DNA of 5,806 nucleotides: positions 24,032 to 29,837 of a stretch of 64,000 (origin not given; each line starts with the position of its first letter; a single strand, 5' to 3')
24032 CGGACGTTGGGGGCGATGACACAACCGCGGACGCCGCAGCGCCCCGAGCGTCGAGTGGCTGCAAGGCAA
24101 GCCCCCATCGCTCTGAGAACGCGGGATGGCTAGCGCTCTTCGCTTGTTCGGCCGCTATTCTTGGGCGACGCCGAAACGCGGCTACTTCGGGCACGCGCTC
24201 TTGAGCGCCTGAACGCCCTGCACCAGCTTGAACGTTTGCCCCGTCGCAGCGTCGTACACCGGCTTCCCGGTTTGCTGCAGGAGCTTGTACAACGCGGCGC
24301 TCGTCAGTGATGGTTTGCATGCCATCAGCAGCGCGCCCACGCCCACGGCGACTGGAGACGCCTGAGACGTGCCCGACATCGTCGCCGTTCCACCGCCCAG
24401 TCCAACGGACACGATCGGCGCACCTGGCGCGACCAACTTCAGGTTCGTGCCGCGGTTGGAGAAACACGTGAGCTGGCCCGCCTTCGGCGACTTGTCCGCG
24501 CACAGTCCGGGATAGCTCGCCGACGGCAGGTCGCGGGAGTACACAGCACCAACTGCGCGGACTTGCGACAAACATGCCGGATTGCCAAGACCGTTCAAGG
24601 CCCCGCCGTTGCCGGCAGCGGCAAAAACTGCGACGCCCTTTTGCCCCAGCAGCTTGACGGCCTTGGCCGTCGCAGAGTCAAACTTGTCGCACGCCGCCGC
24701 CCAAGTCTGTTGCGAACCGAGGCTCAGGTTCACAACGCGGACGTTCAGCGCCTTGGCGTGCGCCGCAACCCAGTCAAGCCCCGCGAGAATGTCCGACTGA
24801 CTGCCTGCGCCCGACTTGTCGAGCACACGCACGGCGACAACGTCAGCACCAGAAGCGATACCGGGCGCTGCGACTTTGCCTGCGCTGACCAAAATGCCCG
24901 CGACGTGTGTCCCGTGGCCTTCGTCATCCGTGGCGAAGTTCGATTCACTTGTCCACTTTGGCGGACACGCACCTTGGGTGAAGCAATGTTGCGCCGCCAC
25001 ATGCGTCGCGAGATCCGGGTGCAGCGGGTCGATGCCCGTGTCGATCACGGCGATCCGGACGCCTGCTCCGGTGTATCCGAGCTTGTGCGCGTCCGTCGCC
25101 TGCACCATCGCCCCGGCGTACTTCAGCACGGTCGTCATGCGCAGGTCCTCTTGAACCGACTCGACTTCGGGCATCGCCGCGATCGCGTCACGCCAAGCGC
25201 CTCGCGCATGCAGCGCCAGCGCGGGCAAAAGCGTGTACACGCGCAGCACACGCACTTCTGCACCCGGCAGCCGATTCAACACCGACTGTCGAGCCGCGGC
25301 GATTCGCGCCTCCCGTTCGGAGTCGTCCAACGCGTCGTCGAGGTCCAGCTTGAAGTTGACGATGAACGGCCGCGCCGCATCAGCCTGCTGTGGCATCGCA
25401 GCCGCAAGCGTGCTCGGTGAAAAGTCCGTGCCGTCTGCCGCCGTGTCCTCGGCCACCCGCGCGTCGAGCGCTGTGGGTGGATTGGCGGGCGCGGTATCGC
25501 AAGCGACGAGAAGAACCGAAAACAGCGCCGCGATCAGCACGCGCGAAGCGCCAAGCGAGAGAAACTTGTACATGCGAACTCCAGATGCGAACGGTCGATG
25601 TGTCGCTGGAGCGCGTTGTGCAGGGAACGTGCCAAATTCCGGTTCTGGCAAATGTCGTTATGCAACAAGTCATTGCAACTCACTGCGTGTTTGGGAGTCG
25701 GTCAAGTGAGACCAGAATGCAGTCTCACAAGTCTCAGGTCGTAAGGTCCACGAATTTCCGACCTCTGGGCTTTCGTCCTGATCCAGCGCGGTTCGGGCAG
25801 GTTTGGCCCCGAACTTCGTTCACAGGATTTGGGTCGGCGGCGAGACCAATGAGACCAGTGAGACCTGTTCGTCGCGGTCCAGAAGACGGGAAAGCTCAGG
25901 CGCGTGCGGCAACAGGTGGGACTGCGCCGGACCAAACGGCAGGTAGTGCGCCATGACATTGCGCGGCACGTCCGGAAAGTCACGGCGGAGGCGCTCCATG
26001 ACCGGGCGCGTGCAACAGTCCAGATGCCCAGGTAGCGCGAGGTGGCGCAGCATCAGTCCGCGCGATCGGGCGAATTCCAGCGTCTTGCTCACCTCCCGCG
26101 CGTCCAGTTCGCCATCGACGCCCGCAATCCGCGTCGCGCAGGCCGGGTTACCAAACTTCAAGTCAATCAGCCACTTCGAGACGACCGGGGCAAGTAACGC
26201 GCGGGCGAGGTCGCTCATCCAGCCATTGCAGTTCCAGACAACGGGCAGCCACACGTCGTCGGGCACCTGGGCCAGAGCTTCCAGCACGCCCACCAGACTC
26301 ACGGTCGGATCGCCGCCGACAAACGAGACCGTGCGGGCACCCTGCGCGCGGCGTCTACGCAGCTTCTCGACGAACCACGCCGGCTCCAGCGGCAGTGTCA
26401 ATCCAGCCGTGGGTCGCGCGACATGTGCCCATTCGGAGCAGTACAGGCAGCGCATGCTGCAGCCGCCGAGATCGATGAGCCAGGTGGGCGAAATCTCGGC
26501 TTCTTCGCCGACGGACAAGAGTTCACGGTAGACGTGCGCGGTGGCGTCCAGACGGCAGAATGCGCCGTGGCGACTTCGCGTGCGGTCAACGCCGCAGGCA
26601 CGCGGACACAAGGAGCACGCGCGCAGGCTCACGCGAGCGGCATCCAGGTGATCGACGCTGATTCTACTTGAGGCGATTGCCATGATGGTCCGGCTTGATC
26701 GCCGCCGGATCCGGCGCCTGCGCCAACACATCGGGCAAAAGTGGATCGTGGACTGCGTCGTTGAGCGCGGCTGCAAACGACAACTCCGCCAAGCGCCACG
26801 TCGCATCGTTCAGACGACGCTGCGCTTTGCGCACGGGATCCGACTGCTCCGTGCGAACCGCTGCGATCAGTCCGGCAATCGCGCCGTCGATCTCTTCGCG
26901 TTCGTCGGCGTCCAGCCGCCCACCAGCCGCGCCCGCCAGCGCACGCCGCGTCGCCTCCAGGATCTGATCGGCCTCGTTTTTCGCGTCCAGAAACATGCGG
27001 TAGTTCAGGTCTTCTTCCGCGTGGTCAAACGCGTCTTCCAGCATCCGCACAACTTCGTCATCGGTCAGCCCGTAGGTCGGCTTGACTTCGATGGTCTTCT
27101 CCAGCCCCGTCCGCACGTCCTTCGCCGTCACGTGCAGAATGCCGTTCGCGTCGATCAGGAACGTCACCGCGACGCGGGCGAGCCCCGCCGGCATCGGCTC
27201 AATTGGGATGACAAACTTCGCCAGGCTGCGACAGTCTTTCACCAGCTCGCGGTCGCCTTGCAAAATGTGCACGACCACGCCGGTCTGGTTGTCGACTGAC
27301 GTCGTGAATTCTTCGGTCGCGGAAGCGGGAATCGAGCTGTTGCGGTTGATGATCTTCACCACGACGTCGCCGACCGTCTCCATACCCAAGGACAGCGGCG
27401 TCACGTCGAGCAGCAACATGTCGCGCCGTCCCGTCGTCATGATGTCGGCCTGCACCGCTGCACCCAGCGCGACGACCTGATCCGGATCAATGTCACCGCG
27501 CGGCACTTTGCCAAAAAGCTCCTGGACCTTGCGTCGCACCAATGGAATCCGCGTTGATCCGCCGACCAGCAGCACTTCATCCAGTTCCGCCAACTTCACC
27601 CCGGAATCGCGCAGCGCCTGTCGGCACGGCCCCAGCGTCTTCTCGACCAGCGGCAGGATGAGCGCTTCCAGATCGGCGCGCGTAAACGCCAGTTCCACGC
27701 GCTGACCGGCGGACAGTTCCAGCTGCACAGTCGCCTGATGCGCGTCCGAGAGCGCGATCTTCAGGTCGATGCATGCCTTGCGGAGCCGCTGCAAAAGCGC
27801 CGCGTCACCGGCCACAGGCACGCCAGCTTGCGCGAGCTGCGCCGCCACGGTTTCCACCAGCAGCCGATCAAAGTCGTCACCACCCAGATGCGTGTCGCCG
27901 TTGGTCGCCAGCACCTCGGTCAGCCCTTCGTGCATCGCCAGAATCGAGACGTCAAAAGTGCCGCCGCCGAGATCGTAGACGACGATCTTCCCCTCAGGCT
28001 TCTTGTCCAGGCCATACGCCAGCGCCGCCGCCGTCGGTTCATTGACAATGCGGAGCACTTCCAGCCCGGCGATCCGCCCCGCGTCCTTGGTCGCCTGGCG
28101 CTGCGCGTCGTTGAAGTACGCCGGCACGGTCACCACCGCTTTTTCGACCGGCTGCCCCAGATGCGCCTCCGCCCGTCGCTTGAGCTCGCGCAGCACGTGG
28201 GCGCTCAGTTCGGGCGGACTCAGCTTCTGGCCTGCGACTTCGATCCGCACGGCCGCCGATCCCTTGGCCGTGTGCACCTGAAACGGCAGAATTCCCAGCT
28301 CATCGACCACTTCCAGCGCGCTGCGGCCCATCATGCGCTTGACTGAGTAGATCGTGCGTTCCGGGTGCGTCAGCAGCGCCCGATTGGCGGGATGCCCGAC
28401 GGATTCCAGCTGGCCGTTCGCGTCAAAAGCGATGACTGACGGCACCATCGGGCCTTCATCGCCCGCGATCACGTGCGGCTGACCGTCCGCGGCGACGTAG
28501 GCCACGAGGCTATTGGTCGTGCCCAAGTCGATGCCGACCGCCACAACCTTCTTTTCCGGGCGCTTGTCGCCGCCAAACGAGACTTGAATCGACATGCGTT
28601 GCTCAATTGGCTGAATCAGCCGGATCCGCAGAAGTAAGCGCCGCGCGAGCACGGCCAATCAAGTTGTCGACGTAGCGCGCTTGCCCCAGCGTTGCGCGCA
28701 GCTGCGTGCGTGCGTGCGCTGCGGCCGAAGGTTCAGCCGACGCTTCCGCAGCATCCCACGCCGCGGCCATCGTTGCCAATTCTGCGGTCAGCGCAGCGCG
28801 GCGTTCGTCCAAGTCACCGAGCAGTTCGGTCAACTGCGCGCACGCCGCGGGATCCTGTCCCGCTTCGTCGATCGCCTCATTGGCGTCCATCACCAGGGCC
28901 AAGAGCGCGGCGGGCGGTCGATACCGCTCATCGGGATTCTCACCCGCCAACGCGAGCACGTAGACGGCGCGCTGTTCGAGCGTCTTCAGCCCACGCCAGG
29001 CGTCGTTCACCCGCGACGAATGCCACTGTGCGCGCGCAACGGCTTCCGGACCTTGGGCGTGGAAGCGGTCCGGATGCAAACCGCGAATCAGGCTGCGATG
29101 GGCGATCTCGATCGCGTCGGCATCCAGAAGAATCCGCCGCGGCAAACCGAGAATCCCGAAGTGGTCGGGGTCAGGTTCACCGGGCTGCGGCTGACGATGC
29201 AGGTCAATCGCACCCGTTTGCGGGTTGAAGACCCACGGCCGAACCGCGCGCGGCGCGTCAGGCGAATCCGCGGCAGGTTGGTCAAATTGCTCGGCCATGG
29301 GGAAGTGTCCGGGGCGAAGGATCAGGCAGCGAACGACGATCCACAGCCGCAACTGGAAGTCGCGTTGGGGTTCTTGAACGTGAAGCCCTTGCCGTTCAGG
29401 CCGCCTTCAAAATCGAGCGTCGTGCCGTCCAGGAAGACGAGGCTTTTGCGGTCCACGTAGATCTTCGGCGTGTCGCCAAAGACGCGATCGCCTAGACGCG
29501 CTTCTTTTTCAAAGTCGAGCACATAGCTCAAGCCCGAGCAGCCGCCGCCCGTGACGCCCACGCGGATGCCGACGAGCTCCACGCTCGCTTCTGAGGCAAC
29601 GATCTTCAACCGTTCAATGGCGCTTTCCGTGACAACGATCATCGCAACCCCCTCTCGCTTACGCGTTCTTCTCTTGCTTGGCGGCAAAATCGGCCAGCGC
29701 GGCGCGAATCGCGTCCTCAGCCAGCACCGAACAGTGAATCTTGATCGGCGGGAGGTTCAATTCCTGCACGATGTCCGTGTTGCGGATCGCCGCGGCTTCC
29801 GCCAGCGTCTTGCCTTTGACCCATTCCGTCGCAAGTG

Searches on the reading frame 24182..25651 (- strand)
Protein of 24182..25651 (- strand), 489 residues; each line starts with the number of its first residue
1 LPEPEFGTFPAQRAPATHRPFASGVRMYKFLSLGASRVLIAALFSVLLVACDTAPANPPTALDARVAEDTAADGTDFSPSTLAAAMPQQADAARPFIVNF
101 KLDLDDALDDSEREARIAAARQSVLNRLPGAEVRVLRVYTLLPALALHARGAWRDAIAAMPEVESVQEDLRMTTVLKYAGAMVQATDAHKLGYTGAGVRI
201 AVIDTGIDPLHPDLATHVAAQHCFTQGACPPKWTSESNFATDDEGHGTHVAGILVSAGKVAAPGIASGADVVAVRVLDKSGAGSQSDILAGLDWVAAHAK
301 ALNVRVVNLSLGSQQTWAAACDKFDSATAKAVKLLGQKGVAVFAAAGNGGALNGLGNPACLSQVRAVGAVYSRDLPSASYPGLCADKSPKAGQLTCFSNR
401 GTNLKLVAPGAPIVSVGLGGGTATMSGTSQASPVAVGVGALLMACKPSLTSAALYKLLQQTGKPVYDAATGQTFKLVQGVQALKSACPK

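Call 6: search_protein_families(library=pfam, proteins=[window:24182-25651:-], max_evalue=0.001)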
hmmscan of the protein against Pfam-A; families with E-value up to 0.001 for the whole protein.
window:24182-25651:- (489 aa): 1 family
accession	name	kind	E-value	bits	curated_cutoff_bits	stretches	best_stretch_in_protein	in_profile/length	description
PF00082.27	Peptidase_S8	-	3.4e-41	141.9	21.8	1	195-462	1-273/288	Subtilase family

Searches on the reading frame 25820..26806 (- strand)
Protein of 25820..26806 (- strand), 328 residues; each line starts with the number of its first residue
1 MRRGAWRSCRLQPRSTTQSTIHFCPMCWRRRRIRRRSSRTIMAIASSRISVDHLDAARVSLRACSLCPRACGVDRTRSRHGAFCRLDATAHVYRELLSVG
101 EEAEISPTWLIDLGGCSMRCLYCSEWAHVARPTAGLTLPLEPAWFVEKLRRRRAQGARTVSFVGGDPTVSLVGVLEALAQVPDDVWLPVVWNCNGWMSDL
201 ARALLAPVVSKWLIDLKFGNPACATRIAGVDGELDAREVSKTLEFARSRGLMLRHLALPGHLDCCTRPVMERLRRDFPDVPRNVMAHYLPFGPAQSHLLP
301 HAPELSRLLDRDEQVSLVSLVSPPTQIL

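Call 6: search_protein_families(library=pfam, proteins=[window:25820-26806:-], max_evalue=0.001)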
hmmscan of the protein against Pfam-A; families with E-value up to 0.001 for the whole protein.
window:25820-26806:- (328 aa): 1 family
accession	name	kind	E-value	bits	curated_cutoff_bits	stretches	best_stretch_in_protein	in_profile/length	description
PF04055.27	Radical_SAM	-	3.2e-10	40.9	29.5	1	114-265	5-158/166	Radical SAM superfamily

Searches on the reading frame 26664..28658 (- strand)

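Call 6: search_protein_families(library=pfam, proteins=[window:26664-28658:-], max_evalue=0.001)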
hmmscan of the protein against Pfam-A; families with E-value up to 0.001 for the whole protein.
window:26664-28658:- (664 aa): 2 families
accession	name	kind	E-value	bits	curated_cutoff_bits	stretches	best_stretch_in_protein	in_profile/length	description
PF00012.26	HSP70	-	7.3e-192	639.2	20.6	1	40-623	1-593/599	Hsp70 protein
PF06723.19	MreB_Mbl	-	1.8e-15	57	27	1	152-275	74-192/327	MreB/Mbl protein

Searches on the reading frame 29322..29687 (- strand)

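Call 77: search_protein_families(library=pfam, proteins=[window:29322-29687:-], max_evalue=0.001)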
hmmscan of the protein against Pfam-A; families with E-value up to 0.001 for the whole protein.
window:29322-29687:- (121 aa): 1 family
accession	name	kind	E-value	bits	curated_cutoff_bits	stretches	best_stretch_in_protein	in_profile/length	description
PF01521.26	Fe-S_biosyn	-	3.8e-16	59.7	26.3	1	17-116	3-109/110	Iron-sulphur cluster biosynthesis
